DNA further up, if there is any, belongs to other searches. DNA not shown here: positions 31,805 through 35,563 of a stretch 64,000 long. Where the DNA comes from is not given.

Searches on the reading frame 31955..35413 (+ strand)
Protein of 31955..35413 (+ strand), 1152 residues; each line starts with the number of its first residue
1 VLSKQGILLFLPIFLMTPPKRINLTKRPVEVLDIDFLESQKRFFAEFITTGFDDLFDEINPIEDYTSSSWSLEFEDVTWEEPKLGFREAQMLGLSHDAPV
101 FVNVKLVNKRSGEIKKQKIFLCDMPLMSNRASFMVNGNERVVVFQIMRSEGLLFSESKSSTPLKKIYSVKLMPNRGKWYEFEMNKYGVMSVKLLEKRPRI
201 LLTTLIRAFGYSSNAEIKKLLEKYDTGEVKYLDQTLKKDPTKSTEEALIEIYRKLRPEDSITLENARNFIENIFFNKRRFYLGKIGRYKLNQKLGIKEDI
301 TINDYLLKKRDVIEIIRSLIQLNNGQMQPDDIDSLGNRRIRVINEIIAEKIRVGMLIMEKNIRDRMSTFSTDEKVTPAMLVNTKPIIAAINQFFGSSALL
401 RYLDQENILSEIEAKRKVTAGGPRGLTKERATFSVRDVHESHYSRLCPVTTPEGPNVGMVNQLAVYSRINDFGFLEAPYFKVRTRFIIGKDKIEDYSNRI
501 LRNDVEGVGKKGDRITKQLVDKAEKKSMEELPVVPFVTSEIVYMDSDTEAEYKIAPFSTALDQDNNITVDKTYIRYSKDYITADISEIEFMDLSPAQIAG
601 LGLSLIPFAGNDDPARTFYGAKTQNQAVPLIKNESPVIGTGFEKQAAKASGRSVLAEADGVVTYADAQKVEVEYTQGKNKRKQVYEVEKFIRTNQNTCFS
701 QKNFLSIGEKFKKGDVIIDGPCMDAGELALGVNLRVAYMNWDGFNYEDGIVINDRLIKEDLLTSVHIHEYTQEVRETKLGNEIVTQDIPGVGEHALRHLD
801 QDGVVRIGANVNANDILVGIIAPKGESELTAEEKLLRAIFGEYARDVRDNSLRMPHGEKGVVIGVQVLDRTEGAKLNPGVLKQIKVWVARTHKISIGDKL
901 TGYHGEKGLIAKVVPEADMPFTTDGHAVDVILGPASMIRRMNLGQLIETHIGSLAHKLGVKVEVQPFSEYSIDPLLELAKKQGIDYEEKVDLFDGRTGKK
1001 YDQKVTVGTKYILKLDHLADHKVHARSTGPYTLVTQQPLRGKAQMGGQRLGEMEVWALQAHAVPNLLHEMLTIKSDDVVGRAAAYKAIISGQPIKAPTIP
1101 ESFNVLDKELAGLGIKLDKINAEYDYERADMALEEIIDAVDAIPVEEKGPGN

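Call 18: search_protein_families(library=pfam, proteins=[window:31955-35413:+], max_evalue=0.00001)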
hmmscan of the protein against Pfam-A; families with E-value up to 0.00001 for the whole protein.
window:31955-35413:+ (1152 aa): 6 families
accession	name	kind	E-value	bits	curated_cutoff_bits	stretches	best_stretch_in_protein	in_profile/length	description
PF00562.33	RNA_pol_Rpb2_6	-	6.1e-107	358.4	23.4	1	656-1044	2-373/373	RNA polymerase Rpb2, domain 6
PF04561.19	RNA_pol_Rpb2_2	-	4.2e-29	102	21.7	1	148-341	1-190/190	RNA polymerase Rpb2, domain 2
PF04565.21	RNA_pol_Rpb2_3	-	9.3e-22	77.4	21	1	402-469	2-68/68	RNA polymerase Rpb2, domain 3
PF04560.25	RNA_pol_Rpb2_7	-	1.1e-19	71.1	32.1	1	1046-1118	1-83/87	RNA polymerase Rpb2, domain 7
PF10385.14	RNA_pol_Rpb2_45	-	7.7e-13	48.7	28.2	1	537-594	9-66/66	RNA polymerase beta subunit external 1 domain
PF04563.20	RNA_pol_Rpb2_1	-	1.5e-08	34.8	28.2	1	68-386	39-201/203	RNA polymerase beta subunit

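Call 50: find_homologous_proteins(query=window:31955-35410:+, max_evalue=1e-50)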
Query window:31955-35410:+ (1152 aa): 7877 proteins with E <= 1e-50 among 8000 candidates; the best 120 are listed.
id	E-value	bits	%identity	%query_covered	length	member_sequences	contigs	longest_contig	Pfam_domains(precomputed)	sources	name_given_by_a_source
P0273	0.0e+0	2552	100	99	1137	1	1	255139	PF04565.22,PF04561.20,PF04560.26,PF10385.15,PF04563.21,PF00562.34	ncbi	-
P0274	0.0e+0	2064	79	98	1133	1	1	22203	PF04565.22,PF04561.20,PF04560.26,PF10385.15,PF04563.21,PF00562.34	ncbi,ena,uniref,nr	ncbi:DNA-directed RNA polymerase subunit beta [Candidatus Dojkabacteria bacterium]|uniref:DNA-direct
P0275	0.0e+0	2056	79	98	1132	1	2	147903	PF04565.22,PF04561.20,PF04560.26,PF10385.15,PF04563.21,PF00562.34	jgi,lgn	-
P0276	0.0e+0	2054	78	98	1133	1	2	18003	PF04565.22,PF04561.20,PF04560.26,PF10385.15,PF04563.21,PF00562.34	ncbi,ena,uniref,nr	ncbi:DNA-directed RNA polymerase subunit beta [Candidatus Dojkabacteria bacterium]|uniref:DNA-direct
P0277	0.0e+0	2044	78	98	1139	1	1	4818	PF04565.22,PF04561.20,PF04560.26,PF10385.15,PF04563.21,PF00562.34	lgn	-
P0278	0.0e+0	2042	78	98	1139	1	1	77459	PF04565.22,PF04561.20,PF04560.26,PF10385.15,PF04563.21,PF00562.34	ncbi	-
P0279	0.0e+0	2030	78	98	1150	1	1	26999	PF04565.22,PF04561.20,PF04560.26,PF10385.15,PF04563.21,PF00562.34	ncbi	ncbi:MAG: hypothetical protein Kow0081_3440 [Candidatus Dojkabacteria bacterium]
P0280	0.0e+0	2012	77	98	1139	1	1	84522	PF04565.22,PF04561.20,PF04560.26,PF10385.15,PF04563.21,PF00562.34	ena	-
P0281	0.0e+0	2010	77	98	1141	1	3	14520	PF04565.22,PF04561.20,PF04560.26,PF10385.15,PF04563.21,PF00562.34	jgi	jgi:DNA-directed RNA polymerase subunit beta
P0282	0.0e+0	1984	77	98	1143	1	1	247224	PF04565.22,PF04561.20,PF04560.26,PF10385.15,PF04563.21,PF00562.34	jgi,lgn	-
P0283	0.0e+0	1984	76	98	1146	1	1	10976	PF04565.22,PF04561.20,PF04560.26,PF10385.15,PF04563.21,PF00562.34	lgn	-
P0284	0.0e+0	1952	75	98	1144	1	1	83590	PF04565.22,PF04561.20,PF04560.26,PF10385.15,PF04563.21,PF00562.34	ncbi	-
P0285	0.0e+0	1950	74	98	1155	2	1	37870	PF04565.22,PF04561.20,PF04560.26,PF10385.15,PF04563.21,PF00562.34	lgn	-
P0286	0.0e+0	1942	75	98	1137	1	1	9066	PF04565.22,PF04561.20,PF04560.26,PF10385.15,PF04563.21,PF00562.34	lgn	-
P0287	0.0e+0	1941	73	98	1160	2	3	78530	PF04565.22,PF04561.20,PF04560.26,PF10385.15,PF04563.21,PF00562.34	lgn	-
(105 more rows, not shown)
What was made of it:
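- Phylum: nearly all named RpoB hits at 58-79% identity are Dojkabacteria (call 50).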

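Call 64: find_encoding_contigs(protein=P0278, flank=500, max_places=2)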
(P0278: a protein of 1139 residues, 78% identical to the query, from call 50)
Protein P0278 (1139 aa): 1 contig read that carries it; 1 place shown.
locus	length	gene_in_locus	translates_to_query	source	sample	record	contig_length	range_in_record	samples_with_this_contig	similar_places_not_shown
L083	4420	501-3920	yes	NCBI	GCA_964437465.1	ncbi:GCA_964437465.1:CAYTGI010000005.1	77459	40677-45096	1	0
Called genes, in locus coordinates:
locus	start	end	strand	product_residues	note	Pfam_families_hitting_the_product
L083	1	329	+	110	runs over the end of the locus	-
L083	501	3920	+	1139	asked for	PF04563:RNA_pol_Rpb2_1 (faint), PF04561:RNA_pol_Rpb2_2, PF04565:RNA_pol_Rpb2_3, PF10385:RNA_pol_Rpb2_45, PF00562:RNA_pol_Rpb2_6, PF04560:RNA_pol_Rpb2_7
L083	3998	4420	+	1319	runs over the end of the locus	PF04997:RNA_pol_Rpb1_1, PF00623:RNA_pol_Rpb1_2, PF04983:RNA_pol_Rpb1_3, PF04998:RNA_pol_Rpb1_5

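Call 65: find_encoding_contigs(protein=P0284, flank=500, max_places=2)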
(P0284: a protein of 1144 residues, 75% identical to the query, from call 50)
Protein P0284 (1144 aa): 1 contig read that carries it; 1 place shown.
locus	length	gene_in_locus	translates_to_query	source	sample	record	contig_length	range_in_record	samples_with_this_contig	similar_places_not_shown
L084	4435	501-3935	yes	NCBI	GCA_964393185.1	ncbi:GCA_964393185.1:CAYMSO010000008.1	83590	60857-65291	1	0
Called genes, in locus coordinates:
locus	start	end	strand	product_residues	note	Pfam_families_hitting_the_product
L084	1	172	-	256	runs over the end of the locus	PF00625:Guanylate_kin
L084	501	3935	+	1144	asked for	PF04563:RNA_pol_Rpb2_1 (weak), PF04561:RNA_pol_Rpb2_2, PF04565:RNA_pol_Rpb2_3, PF10385:RNA_pol_Rpb2_45, PF00562:RNA_pol_Rpb2_6, PF04560:RNA_pol_Rpb2_7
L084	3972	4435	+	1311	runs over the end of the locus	PF04997:RNA_pol_Rpb1_1, PF00623:RNA_pol_Rpb1_2, PF04983:RNA_pol_Rpb1_3, PF04998:RNA_pol_Rpb1_5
